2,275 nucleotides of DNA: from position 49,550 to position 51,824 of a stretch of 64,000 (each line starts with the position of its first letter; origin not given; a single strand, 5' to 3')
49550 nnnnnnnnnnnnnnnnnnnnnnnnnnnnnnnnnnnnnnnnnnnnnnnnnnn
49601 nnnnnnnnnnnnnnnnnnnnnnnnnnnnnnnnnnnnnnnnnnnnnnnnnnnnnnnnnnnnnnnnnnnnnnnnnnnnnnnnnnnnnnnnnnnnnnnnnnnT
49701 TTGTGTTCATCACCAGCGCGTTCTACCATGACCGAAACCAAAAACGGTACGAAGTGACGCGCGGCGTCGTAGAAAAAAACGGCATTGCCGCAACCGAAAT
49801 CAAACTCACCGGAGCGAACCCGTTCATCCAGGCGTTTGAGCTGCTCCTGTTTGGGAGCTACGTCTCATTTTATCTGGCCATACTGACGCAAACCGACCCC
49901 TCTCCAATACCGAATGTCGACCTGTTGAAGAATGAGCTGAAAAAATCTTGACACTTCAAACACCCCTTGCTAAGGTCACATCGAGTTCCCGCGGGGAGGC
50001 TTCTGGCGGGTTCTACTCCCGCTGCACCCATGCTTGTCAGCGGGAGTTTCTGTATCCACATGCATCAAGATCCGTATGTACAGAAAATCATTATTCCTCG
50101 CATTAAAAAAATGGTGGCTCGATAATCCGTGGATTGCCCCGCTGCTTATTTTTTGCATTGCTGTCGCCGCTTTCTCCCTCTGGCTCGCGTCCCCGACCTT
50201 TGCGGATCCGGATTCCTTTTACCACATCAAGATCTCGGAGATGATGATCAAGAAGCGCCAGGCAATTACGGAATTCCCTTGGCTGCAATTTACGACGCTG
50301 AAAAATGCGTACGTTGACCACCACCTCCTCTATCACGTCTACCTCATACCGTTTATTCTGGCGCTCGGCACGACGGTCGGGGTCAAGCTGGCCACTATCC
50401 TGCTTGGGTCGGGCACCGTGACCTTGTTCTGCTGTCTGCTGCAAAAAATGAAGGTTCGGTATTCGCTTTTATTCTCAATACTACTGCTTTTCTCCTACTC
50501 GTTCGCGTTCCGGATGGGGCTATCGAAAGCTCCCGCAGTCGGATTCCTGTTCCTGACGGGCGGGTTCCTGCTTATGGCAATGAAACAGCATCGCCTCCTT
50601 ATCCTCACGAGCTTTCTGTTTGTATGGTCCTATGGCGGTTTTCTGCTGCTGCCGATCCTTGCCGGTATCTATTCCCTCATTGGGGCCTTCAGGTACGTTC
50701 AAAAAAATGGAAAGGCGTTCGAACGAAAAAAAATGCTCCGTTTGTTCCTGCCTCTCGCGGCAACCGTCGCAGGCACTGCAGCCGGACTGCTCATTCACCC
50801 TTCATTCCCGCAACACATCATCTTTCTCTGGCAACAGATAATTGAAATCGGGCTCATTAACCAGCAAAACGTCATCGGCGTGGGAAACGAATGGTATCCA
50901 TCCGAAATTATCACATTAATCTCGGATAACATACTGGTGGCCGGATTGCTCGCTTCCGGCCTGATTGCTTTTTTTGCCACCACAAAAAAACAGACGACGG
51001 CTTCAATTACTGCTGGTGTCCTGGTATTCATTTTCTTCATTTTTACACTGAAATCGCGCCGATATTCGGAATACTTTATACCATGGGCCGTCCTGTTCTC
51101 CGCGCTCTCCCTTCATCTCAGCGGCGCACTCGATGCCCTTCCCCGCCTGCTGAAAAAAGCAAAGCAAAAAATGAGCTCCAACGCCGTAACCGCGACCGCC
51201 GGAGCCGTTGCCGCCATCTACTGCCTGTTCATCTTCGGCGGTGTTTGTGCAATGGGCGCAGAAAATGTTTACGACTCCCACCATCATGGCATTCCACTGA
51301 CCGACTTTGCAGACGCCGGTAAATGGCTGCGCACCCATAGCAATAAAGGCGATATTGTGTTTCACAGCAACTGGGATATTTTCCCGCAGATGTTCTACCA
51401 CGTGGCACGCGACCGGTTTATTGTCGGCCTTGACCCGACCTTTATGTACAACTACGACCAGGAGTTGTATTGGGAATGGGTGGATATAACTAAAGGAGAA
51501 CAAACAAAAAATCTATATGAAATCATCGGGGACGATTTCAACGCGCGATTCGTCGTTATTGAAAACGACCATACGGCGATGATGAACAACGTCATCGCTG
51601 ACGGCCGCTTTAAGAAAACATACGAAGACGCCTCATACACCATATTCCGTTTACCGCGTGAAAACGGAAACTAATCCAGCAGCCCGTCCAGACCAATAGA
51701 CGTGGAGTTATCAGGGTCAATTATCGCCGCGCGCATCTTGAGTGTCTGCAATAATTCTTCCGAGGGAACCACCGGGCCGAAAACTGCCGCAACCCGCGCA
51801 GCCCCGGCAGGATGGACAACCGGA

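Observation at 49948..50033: tmRNA/tRNA 3'-end-like fragment with its own promoter: possible integrase att-site remnant or tRNA-like leader element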

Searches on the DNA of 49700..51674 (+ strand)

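Call 5: search_rna_families(source=window, start=49700, end=50300, threshold=evalue, max_evalue=10, show_alignments=5)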
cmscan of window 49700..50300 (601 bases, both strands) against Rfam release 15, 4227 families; matches with E-value up to 10: 5.
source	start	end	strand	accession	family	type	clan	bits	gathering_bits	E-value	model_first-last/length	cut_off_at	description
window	49943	50048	+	RF00233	Tymo_tRNA-like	Cis-reg;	-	18.5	40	0.19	1-84/84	no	Tymovirus/Pomovirus/Furovirus tRNA-like 3' UTR element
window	49983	50031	-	RF04354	Plastid-ycf2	Cis-reg;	-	18.4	65.7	0.48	1-75/75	no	Plastid-ycf2 5UTR RNA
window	49917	49985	+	RF00217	SNORD20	Gene; snRNA; snoRNA; CD-box;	-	16.5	43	7.4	1-80/80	no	Small nucleolar RNA SNORD20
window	50040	50099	-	RF01167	sn2429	Gene; snRNA; snoRNA; CD-box;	-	16.4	50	2.3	1-77/77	no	Small nucleolar RNA sn2429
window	49700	49743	-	RF00702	mir-182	Gene; miRNA;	CL00093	13.3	71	9.7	1-46/77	3'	mir-182 microRNA precursor family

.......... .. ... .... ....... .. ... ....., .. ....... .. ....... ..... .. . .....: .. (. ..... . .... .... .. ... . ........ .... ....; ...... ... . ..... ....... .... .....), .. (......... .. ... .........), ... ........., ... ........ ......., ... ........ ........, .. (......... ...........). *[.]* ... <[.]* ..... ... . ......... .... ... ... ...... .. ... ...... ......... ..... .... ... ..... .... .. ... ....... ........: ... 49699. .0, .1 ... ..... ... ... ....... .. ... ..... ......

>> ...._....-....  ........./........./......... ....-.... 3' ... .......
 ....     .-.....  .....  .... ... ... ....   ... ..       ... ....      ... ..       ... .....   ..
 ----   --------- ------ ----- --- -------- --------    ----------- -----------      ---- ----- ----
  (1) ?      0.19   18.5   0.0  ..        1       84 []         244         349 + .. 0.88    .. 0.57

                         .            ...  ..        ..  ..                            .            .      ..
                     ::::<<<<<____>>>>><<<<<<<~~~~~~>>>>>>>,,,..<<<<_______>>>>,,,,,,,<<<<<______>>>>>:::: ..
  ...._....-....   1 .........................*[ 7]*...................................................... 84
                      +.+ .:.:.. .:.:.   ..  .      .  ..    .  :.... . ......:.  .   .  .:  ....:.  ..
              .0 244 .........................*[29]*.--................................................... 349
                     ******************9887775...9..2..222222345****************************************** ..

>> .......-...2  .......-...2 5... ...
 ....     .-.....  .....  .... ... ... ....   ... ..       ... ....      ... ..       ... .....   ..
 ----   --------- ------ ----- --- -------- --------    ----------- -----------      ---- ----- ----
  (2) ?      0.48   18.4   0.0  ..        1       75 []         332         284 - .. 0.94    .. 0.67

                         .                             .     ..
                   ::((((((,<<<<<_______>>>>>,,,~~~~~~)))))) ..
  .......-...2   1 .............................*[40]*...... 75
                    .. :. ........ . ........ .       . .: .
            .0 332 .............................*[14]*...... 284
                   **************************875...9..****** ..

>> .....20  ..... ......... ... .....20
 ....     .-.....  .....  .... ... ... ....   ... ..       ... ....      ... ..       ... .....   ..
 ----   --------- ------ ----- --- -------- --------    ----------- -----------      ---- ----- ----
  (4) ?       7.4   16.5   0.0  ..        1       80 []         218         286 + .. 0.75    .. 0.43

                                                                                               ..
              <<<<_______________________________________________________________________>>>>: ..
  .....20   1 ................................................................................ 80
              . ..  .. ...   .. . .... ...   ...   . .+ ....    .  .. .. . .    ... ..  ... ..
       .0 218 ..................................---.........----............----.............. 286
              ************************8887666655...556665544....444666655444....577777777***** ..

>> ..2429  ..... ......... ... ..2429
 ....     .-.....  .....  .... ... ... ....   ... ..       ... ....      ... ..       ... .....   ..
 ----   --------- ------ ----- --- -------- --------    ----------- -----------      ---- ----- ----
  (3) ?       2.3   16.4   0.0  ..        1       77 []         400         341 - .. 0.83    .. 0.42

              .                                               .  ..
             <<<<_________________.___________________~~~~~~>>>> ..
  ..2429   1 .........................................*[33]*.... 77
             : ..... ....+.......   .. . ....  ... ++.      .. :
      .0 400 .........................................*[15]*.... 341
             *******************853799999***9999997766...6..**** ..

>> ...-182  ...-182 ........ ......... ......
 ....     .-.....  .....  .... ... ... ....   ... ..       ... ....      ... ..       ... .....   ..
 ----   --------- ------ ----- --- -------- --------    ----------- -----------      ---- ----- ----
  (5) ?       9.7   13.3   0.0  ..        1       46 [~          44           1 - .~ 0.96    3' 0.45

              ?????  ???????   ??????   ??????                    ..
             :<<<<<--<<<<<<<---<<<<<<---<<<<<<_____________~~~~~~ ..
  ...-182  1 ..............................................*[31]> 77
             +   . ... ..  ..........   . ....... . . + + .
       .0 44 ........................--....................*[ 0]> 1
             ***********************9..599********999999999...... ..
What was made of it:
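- On tRNA/tmRNA gene fragment serving as integrase att site: Rfam gives no tRNA or tmRNA hit at E<=10 (call 5).
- On Any Rfam 15 family (including thiS/HMP-PP, tRNA, tmRNA, SRP, 6S): In 49700-50300 the best hit is 18.5 bits against a gathering score of 40 (call 5).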

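Call 29: build_rna_model(alignment_id=A2, structure=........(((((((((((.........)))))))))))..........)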
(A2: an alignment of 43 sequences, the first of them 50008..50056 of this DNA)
Model R1 built from alignment A2 (43 sequences, 49 columns); structure: as given.
model positions 49; base pairs 11; branch points 0; effective number of sequences 43; information 0.809 bits per position. Calibrated on 0.2 Mb of random sequence (short: E-values are rough).
structure used (alignment columns):
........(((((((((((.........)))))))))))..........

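Call 30: search_with_rna_model(model_id=R1, sources=[window, L001, L002, L003, L004, L005, L006, L007, L008, L009, L010, L011, L012, L013, L014, L015, L016, L017, L018, L019, L020, L021, L022, L023, L024, L025, L026, L027, L028, L029, L030, L031, L032, L033, L034, L035, L036, L037, L038, L039, L040, L041, L042, L043, L044, L045, L046, L047, L048, L049, L050, L051, L052, L053, L054, L055, L056, L057, L058, L059, L060, L061, L062, L063, L064, L065, L066, L067, L068, L069, L070, L071, L072, L073, L074, L075, L076, L077, L078, L079, L080], max_evalue=1)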
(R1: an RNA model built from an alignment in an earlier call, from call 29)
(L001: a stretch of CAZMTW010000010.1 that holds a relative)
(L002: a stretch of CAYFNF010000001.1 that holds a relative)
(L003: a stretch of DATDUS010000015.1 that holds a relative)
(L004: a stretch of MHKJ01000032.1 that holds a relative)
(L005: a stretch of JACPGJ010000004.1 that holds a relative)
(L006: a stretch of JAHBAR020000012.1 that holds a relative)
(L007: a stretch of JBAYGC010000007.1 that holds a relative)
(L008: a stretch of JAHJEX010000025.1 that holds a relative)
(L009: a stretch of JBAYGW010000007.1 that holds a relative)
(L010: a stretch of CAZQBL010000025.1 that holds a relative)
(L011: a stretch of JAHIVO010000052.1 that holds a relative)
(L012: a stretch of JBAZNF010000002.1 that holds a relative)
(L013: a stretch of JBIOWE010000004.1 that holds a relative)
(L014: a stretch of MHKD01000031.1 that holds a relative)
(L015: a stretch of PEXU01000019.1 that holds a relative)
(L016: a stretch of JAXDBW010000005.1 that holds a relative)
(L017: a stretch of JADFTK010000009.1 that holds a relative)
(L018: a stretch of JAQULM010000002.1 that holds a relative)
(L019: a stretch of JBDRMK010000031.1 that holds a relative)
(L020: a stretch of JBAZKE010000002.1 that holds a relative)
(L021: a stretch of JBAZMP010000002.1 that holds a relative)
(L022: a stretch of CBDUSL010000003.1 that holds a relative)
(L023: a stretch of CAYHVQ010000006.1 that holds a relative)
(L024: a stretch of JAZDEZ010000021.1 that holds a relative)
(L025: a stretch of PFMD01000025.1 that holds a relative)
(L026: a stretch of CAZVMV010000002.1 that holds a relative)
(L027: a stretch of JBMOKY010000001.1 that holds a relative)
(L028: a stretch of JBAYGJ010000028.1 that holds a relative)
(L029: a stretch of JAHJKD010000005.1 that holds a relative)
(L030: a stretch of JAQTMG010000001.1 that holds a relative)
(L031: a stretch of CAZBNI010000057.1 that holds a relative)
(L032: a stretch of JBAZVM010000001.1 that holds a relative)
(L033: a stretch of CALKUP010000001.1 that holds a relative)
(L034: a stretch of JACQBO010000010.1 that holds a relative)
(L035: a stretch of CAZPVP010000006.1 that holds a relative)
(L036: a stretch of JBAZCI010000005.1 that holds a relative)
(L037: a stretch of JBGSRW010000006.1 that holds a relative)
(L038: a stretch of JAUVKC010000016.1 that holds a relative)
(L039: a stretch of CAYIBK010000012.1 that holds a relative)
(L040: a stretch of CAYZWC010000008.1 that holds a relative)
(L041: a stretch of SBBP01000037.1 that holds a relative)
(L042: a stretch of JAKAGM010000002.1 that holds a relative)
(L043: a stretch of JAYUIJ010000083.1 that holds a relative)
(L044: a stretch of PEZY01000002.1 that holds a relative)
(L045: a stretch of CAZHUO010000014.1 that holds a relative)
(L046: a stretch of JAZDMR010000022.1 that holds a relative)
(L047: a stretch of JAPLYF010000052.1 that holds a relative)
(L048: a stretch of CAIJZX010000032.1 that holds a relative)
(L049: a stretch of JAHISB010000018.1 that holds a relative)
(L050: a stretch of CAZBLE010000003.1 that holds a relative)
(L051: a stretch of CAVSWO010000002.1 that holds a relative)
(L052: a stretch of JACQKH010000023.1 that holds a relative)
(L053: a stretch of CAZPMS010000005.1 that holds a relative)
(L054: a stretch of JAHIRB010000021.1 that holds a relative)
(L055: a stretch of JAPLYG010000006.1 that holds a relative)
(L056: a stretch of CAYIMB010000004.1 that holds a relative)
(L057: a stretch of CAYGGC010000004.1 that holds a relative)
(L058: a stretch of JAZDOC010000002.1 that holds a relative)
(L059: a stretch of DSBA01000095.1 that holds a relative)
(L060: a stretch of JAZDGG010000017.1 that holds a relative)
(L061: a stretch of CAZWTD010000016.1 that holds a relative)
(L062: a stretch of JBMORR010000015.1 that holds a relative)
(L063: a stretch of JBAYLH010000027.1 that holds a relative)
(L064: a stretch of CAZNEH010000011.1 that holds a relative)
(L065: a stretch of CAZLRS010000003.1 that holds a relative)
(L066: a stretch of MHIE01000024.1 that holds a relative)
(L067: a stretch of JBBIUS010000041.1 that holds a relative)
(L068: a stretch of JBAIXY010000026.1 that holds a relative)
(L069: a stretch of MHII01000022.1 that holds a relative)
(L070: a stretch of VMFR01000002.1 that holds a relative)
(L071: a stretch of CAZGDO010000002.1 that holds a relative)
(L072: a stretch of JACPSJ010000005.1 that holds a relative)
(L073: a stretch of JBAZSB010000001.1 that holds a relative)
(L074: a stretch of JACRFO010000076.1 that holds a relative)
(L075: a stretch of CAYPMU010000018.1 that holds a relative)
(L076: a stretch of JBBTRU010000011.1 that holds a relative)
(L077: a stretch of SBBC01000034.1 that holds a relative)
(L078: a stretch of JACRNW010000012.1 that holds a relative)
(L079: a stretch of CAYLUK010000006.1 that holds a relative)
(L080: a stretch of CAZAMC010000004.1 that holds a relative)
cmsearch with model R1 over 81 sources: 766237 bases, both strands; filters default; matches with E-value up to 1: 65.
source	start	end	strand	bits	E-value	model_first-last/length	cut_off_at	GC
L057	3539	3587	+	52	7.2e-12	1-49/49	no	0.41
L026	3881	3929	+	49.3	5e-11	1-49/49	no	0.49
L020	3914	3962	+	48.8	6.9e-11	1-49/49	no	0.49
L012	3881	3929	+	48.7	7.4e-11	1-49/49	no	0.45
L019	3930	3978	+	48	1.2e-10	1-49/49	no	0.39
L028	1960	2008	+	48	1.2e-10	1-49/49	no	0.43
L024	3880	3928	+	47.7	1.5e-10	1-49/49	no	0.47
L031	3910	3958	+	47.4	1.8e-10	1-49/49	no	0.41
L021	3907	3955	+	47.2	2.1e-10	1-49/49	no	0.45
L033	3830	3878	+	47.1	2.3e-10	1-49/49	no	0.43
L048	3897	3945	+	46.5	3.4e-10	1-49/49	no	0.57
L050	3875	3923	+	46.1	4.4e-10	1-49/49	no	0.51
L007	3861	3909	+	45.4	7.4e-10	1-49/49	no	0.29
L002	3940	3988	+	45.3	7.8e-10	1-49/49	no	0.51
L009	3867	3915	+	45.3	7.9e-10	1-49/49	no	0.27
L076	2020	2068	+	45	1e-09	1-49/49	no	0.57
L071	3877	3925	+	45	1e-09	1-49/49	no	0.53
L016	2181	2229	+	44.9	1.1e-09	1-49/49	no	0.57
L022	3924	3972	+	44.7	1.2e-09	1-49/49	no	0.31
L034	3855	3903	+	44.7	1.3e-09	1-49/49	no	0.57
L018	3579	3627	+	44.4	1.5e-09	1-49/49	no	0.53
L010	3848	3896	+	44.3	1.6e-09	1-49/49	no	0.39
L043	3894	3942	+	44.2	1.7e-09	1-49/49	no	0.55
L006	3904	3952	+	44.1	1.9e-09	1-49/49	no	0.47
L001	869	917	+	43.5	2.8e-09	1-49/49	no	0.51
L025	3806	3854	+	43.3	3.2e-09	1-49/49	no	0.39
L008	3855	3903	+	43.1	3.7e-09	1-49/49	no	0.29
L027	3907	3955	+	42.5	5.8e-09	1-49/49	no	0.57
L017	3877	3925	+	41.9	8.6e-09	1-49/49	no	0.53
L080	3800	3848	+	41.7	1e-08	1-49/49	no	0.53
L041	3946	3994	+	41.2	1.4e-08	1-49/49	no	0.57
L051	3859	3907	+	41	1.7e-08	1-49/49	no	0.49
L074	3873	3921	+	40.5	2.3e-08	1-49/49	no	0.61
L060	3860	3908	+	39.9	3.7e-08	1-49/49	no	0.57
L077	2427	2475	+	39.4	5.1e-08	1-49/49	no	0.53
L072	3774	3822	+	37.5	1.9e-07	1-49/49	no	0.61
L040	3804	3852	+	36.8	3.1e-07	1-49/49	no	0.41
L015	3840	3888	+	36.8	3.1e-07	1-49/49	no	0.35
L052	1299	1347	+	36.2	4.8e-07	1-49/49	no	0.61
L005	3935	3983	+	35.9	6e-07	1-49/49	no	0.53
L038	3648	3696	+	35.5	7.7e-07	1-49/49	no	0.43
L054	3760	3808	+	34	2.2e-06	1-49/49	no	0.43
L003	2606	2654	+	32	9.1e-06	1-49/49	no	0.53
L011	2819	2867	+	29.4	5.5e-05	1-49/49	no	0.41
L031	3908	3956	-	23.9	0.0027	1-49/49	no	0.43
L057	3537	3585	-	23.8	0.0029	1-49/49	no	0.43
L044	7150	7195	+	23.4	0.004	1-49/49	no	0.33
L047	3207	3255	+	23.1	0.0047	1-49/49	no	0.39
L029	4254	4297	-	22.7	0.0064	1-49/49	no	0.5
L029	6892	6937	+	22.6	0.007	1-49/49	no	0.3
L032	8704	8739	+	22.6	0.0071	1-49/49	no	0.39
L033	8953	8993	-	21.9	0.011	1-49/49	no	0.27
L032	8702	8737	-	21.7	0.013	1-49/49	no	0.42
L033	8955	8995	+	21.3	0.017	1-49/49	no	0.29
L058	5513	5556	-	20.6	0.028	1-49/49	no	0.34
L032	5503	5548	-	19.9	0.047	1-49/49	no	0.37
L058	5515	5558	+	18.2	0.16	1-49/49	no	0.34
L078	8494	8543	+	17.9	0.19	1-49/49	no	0.44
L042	2609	2656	+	16.8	0.4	1-49/49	no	0.48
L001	4622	4659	-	16.7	0.42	1-49/49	no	0.47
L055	3264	3312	+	15.6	0.94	1-49/49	no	0.45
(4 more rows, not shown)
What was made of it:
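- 50016..50046 (+): Conserved hairpin P2: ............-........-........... (segment 3 50016-22, segment 4 50040-46). Model R1 scores it 42.1 bits (call 30).
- On New motif defined here (GT-C-upstream CCAUGCUUG hairpin): The window scores 42.1 bits with R1 (call 30).
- This holds across 766 kb searched (call 30).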

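Call 40: search_rna_families(sources=[L012, L020, L034, L048, L057, L033, L007], threshold=evalue, max_evalue=1)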
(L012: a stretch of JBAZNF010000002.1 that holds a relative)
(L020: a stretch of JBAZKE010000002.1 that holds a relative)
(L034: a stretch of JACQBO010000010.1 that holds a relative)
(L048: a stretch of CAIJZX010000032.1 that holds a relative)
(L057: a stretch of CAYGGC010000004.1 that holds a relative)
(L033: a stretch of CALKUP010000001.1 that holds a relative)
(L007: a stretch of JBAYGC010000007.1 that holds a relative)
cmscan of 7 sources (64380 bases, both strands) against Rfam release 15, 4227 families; matches with E-value up to 1: 0.
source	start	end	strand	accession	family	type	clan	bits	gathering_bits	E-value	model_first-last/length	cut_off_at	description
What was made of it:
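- On Any Rfam 15 family (including thiS/HMP-PP, tRNA, tmRNA, SRP, 6S): Seven other loci carrying the hairpin have no hit at E<=1 (call 40).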

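Call 64: build_rna_model(alignment_id=A5, structure=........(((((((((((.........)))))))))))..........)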
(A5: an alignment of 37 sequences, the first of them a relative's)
Model R2 built from alignment A5 (37 sequences, 49 columns); structure: as given.
model positions 49; base pairs 11; branch points 0; effective number of sequences 37; information 0.834 bits per position. Calibrated on 0.2 Mb of random sequence (short: E-values are rough).
structure used (alignment columns):
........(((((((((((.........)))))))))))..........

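Call 65: search_with_rna_model(model_id=R2, source=window, filters=off, max_evalue=10, show_alignments=1)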
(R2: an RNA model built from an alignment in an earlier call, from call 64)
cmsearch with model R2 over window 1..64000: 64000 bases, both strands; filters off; matches with E-value up to 10: 27.
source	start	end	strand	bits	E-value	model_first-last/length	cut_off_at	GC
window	50008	50056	+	24.7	6.9e-05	1-49/49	no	0.57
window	54706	54741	-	19.6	0.0032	1-49/49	no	0.39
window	54708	54743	+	19.6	0.0033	1-49/49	no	0.39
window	5710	5752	+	18.4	0.0078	1-49/49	no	0.44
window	53687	53726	-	16.4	0.036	1-49/49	no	0.47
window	17492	17541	+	16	0.051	1-49/49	no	0.48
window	17490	17539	-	15.1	0.1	1-49/49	no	0.5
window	25638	25684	+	13.9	0.25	1-49/49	no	0.34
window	18142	18182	-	13.6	0.3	1-49/49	no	0.44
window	11172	11206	-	13.5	0.33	1-49/49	no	0.51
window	14398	14443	-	13.3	0.39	1-49/49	no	0.37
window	48743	48772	+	12.9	0.54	1-49/49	no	0.37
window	25638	25680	-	12.7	0.61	1-49/49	no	0.3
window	14402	14443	+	12.6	0.68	1-49/49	no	0.4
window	33481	33519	-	12.2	0.93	1-49/49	no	0.54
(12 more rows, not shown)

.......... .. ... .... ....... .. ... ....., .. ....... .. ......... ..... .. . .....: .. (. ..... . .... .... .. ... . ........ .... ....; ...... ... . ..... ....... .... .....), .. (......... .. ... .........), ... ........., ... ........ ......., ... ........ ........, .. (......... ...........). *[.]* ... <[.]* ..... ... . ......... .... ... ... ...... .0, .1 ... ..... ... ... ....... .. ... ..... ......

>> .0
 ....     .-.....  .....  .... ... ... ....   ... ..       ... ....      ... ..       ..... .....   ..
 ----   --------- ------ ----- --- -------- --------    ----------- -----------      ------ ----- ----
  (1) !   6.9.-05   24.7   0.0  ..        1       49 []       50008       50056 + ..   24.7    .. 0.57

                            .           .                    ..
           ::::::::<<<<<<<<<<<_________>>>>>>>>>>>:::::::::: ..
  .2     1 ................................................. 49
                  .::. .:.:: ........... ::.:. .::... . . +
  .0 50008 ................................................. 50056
